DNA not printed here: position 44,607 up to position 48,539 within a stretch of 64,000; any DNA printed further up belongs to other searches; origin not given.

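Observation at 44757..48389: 1,210-aa STAND protein: apparently catalytically dead CHAT-like domain + NB-ARC + TPR sensor + duplicated C-terminal 'ILxGERx' module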

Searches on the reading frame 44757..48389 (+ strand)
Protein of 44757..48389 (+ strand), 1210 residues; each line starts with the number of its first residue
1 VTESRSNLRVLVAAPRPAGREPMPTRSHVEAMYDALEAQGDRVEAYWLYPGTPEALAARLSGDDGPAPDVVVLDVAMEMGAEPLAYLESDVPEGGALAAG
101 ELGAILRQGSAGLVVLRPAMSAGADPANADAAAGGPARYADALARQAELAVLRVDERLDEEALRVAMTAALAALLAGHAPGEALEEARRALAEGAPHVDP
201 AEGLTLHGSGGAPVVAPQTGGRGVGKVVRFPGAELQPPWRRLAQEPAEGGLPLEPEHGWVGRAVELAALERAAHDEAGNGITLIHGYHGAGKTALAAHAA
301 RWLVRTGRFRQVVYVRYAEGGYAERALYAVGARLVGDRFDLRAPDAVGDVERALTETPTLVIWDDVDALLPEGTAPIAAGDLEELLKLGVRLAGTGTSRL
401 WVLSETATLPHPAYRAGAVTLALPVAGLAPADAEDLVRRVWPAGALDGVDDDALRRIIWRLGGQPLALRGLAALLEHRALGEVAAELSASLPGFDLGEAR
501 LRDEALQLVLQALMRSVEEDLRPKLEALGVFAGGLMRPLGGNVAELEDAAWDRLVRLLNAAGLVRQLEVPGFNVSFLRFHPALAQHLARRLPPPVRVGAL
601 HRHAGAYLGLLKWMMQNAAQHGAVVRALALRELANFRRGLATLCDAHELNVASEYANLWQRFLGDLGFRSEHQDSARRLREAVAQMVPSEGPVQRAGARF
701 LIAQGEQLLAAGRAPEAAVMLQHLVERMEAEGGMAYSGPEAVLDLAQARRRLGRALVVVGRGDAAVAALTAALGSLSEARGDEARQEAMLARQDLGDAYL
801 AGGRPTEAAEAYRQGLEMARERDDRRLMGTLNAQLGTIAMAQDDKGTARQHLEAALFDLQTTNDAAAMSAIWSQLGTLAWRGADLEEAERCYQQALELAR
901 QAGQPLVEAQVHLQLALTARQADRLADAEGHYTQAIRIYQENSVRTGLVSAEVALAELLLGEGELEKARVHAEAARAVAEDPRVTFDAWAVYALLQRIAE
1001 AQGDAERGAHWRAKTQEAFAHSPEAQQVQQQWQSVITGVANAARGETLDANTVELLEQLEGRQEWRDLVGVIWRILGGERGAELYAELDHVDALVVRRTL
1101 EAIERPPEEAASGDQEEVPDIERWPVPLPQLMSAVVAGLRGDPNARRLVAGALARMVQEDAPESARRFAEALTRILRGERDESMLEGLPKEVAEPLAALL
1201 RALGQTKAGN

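Call 5: search_protein_families(library=pfam, proteins=[window:44757-48389:+], max_evalue=1)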
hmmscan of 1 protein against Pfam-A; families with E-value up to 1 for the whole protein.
window:44757-48389:+ (1210 aa): 22 families
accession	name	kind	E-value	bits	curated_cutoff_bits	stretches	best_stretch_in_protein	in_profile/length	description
PF13424.12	TPR_12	-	3.1e-14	53.3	30.1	4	869-941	3-77/77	Tetratricopeptide repeat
PF17874.7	TPR_MalT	-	2.7e-13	50.4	45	2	830-1020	2-192/336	MalT-like TPR region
PF00515.34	TPR_1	-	2.1e-07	30.9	27.8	3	871-899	3-31/34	Tetratricopeptide repeat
PF13181.12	TPR_8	-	2.4e-07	30.8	25.7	2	871-900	3-32/34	Tetratricopeptide repeat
PF13401.12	AAA_22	-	2.8e-07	31.4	27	1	278-388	4-107/130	AAA domain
PF07719.23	TPR_2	-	4.3e-06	26.9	27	3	871-900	3-32/34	Tetratricopeptide repeat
PF13191.12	AAA_16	-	1.7e-05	25.8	32.6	1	259-326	2-73/167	AAA ATPase domain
PF13432.12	TPR_16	-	6.5e-05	23.7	32.7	2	751-817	2-59/65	Tetratricopeptide repeat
PF00931.28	NB-ARC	-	9e-05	22.3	23.5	1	278-366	17-109/248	NB-ARC domain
PF14938.12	SNAP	-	0.0026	17.7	25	1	846-978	53-185/282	Soluble NSF attachment protein, SNAP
PF13176.12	TPR_7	-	0.0033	17.8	27.9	2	872-905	2-35/36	Tetratricopeptide repeat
PF20720.3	nSTAND3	-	0.006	16.7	27.2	1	266-316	4-52/155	Novel STAND NTPase 3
PF05729.18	NACHT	-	0.0076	16.5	26.7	1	282-440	3-163/167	NACHT domain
PF24883.2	NPHP3_N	-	0.021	15.5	24.8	1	274-317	17-60/164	Nephrocystin 3, N-terminal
PF01637.24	ATPase_2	-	0.022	15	33.2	1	260-321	2-60/225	ATPase domain predominantly from Archaea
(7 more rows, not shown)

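Call 6: search_protein_families(library=padloc, proteins=[window:44757-48389:+], max_evalue=1)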
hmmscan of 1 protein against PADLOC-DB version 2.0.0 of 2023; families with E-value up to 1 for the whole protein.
window:44757-48389:+ (1210 aa): 2 families
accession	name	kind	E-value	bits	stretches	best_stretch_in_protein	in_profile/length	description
PDLC01169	TPR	-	3.1e-07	28.1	2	873-981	113-220/252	TPR repeats containing protein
PDLC04140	mad8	-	0.0082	13.7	1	275-331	23-75/314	mads_8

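Call 7: search_protein_families(library=ncbifam, proteins=[window:44757-48389:+], max_evalue=1)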
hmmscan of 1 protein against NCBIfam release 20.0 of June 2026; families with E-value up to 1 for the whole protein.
window:44757-48389:+ (1210 aa): 6 families
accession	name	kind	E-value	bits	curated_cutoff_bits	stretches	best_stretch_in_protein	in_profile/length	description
NF053520.1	HK_Porph_FimS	equivalog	7.7e-07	27.7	600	1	786-978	41-233/618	sensor histidine kinase FimS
NF041717.1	HaaA_phane_TPR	equivalog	9.9e-06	23.9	1125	3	824-1005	547-728/882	cyclophane-containing RiPP biosynthesis TPR protein HaaT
NF052312.1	T9SS_PorW_SprE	equivalog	1.9e-05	23.6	250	1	814-901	275-360/716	type IX secretion system periplasmic lipoprotein PorW/SprE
NF047371.1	FlcA_CTERM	equivalog_domain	0.0094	14.4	300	1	747-949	348-547/646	periplasmic flagellar collar protein FlcA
TIGR02521.1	type_IV_pilW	equivalog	0.0095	15.5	154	1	823-904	25-100/234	type IV pilus biogenesis/stability protein PilW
NF002725.1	PRK02603.1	equivalog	0.021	14.8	143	1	801-902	47-146/173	photosystem I assembly protein Ycf3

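Call 8: find_homologous_proteins(query=window:44757-48389:+, max_evalue=0.001)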
Query window:44757-48389:+ (1210 aa): 32 proteins with E <= 0.001 among 8000 candidates.
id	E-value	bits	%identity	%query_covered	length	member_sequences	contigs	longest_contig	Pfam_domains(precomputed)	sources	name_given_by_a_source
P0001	0.0e+0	2562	99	100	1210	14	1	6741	PF17874.8,PF00515.35,PF13424.13,PF13401.13,PF13181.13,PF07719.24,PF13191.13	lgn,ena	-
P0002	0.0e+0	1800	72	100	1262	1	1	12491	PF17874.8,PF00515.35,PF13424.13,PF13401.13,PF13181.13,PF07719.24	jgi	jgi:tetratricopeptide (TPR) repeat protein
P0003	0.0e+0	1788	72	100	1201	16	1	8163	PF17874.8,PF00515.35,PF13424.13,PF13401.13,PF13181.13,PF07719.24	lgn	-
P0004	9.2e-272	923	46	99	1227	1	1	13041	PF17874.8,PF13424.13,PF13181.13,PF07719.24,PF13191.13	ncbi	-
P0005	1.0e-270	920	44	100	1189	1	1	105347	PF17874.8,PF00515.35,PF13424.13,PF13176.13,PF13401.13,PF13428.13,PF13181.13,PF07719.24,PF13191.13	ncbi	ncbi:MAG: tetratricopeptide repeat protein [Anaerolineae bacterium]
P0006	3.8e-269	915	48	91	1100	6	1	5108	PF17874.8,PF00515.35,PF13424.13,PF14938.13,PF13401.13,PF07719.24,PF13191.13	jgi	-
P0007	5.9e-264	897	47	91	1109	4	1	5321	PF17874.8,PF00515.35,PF13424.13,PF13401.13,PF01637.25,PF07719.24,PF13191.13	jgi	-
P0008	8.9e-262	890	46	92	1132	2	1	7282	PF17874.8,PF00515.35,PF13424.13,PF13401.13,PF07719.24,PF13191.13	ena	-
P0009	2.9e-255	869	45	91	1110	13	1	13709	PF17874.8,PF00515.35,PF13424.13,PF13401.13,PF12770.13,PF13181.13,PF07719.24,PF20720.4,PF13191.13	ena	-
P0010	6.9e-247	841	44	99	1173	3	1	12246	PF17874.8,PF13424.13,PF13401.13,PF07719.24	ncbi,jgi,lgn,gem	-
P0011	2.2e-232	793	39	99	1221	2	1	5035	PF17874.8,PF13424.13,PF13401.13,PF13191.13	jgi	jgi:tetratricopeptide (TPR) repeat protein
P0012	6.3e-225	768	42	92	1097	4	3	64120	PF00515.35,PF13424.13,PF14938.13,PF13401.13,PF13181.13,PF07719.24,PF00931.29,PF13191.13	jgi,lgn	jgi:tetratricopeptide (TPR) repeat protein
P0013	9.6e-181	622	39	92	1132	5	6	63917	-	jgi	jgi:tetratricopeptide (TPR) repeat protein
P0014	1.3e-179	618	39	91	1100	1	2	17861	PF17874.8,PF00515.35,PF22860.3,PF13424.13,PF13181.13,PF07719.24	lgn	-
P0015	2.2e-100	356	31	99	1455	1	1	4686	PF00515.35,PF13424.13,PF13176.13,PF13432.13,PF13428.13,PF12770.13,PF13181.13,PF01364.25,PF07719.24,PF13374.13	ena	-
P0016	5.7e-93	331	29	99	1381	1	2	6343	PF17874.8,PF00515.35,PF13424.13,PF13176.13,PF24885.2,PF13428.13,PF12770.13,PF13181.13,PF07719.24,PF00931.29,PF13374.13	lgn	-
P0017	4.6e-86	308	33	70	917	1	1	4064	PF17874.8,PF13424.13,PF07719.24,PF13374.13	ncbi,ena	-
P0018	1.6e-72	263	33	77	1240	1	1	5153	PF00515.35,PF13424.13,PF13176.13,PF12770.13,PF13181.13,PF01364.25,PF07719.24,PF13374.13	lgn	-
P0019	1.0e-60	224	30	92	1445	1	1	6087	PF00515.35,PF13424.13,PF12770.13,PF13181.13,PF07719.24,PF13374.13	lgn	-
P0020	4.7e-36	143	26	91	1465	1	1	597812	PF13431.13,PF13414.13,PF13176.13,PF24885.2,PF13401.13,PF13676.12,PF12770.13,PF00931.29,PF13191.13,PF13374.13,PF01582.26,PF00515.35,PF13424.13,PF13181.13,PF07719.24,PF08937.17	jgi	jgi:tetratricopeptide (TPR) repeat protein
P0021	7.8e-36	142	27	82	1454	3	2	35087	PF01582.26,PF00515.35,PF13424.13,PF24885.2,PF13401.13,PF13676.12,PF12770.13,PF13181.13,PF07719.24,PF13374.13,PF08937.17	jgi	jgi:tetratricopeptide (TPR) repeat protein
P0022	6.0e-32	129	28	82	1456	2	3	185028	PF13414.13,PF24885.2,PF13401.13,PF13676.12,PF12770.13,PF13191.13,PF13374.13,PF01582.26,PF17874.8,PF00515.35,PF13424.13,PF13181.13,PF07719.24,PF08937.17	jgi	-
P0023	1.2e-30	125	27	64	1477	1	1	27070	PF13176.13,PF13401.13,PF13676.12,PF12770.13,PF00931.29,PF13191.13,PF13374.13,PF01582.26,PF00515.35,PF13424.13,PF14938.13,PF13181.13,PF07719.24,PF08937.17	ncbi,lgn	ncbi:MAG: TIR domain-containing protein [Acidobacteriota bacterium]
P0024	1.1e-25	108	29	62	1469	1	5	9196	PF01582.26,PF00515.35,PF13424.13,PF13401.13,PF13676.12,PF12770.13,PF13181.13,PF07719.24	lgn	-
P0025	3.2e-25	107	27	75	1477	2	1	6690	PF01582.26,PF00515.35,PF13424.13,PF13676.12,PF12770.13,PF13181.13,PF07719.24,PF13481.13,PF13191.13,PF08937.17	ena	-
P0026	8.4e-21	92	28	70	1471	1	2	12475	PF01582.26,PF00515.35,PF13424.13,PF14938.13,PF13401.13,PF13676.12,PF12770.13,PF13181.13,PF07719.24,PF13374.13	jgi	jgi:tetratricopeptide (TPR) repeat protein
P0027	5.3e-20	89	26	84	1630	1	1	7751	PF07714.24,PF00069.32,PF17874.8,PF00515.35,PF03109.23,PF13424.13,PF12770.13,PF07719.24,PF13374.13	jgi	jgi:tetratricopeptide (TPR) repeat protein/tRNA A-37 threonylcarbamoyl transferase component Bud32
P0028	2.5e-18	84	27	57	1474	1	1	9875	PF01582.26,PF00515.35,PF13424.13,PF13176.13,PF13401.13,PF20703.4,PF13676.12,PF12770.13,PF07719.24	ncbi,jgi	jgi:tetratricopeptide (TPR) repeat protein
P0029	2.6e-15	74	31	26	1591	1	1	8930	PF07714.24,PF00069.32,PF00515.35,PF03109.23,PF05729.19,PF13424.13,PF12770.13,PF07719.24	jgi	jgi:tetratricopeptide (TPR) repeat protein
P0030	1.3e-14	72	27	54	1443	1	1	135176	PF01582.26,PF00515.35,PF13424.13,PF14938.13,PF13401.13,PF13676.12,PF12770.13,PF13181.13,PF07719.24,PF13191.13,PF13374.13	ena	-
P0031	9.7e-13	65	29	20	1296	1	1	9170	PF12862.14,PF13176.13,PF13401.13,PF13191.13,PF13374.13,PF17874.8,PF00515.35,PF13424.13,PF13432.13,PF00211.26,PF13181.13,PF07719.24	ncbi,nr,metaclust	ncbi:MAG: hypothetical protein A2Z03_06945 [Chloroflexi bacterium RBG_16_56_8]|nr:MAG: hypothetical 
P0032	1.9e-10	58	30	18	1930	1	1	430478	PF25063.1,PF13431.13,PF10609.16,PF13414.13,PF21325.4,PF10952.16,PF13176.13,PF24885.2,PF13401.13,PF13676.12,PF12770.13,PF13191.13,PF13374.13,PF24575.2,PF25201.1,PF01656.30,PF17874.8,PF13614.13,PF00515.35,PF05729.19,PF13424.13,PF13181.13,PF07719.24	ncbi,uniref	ncbi:tetratricopeptide repeat protein [Streptomyces sp. NPDC002730]|uniref:tetratricopeptide repeat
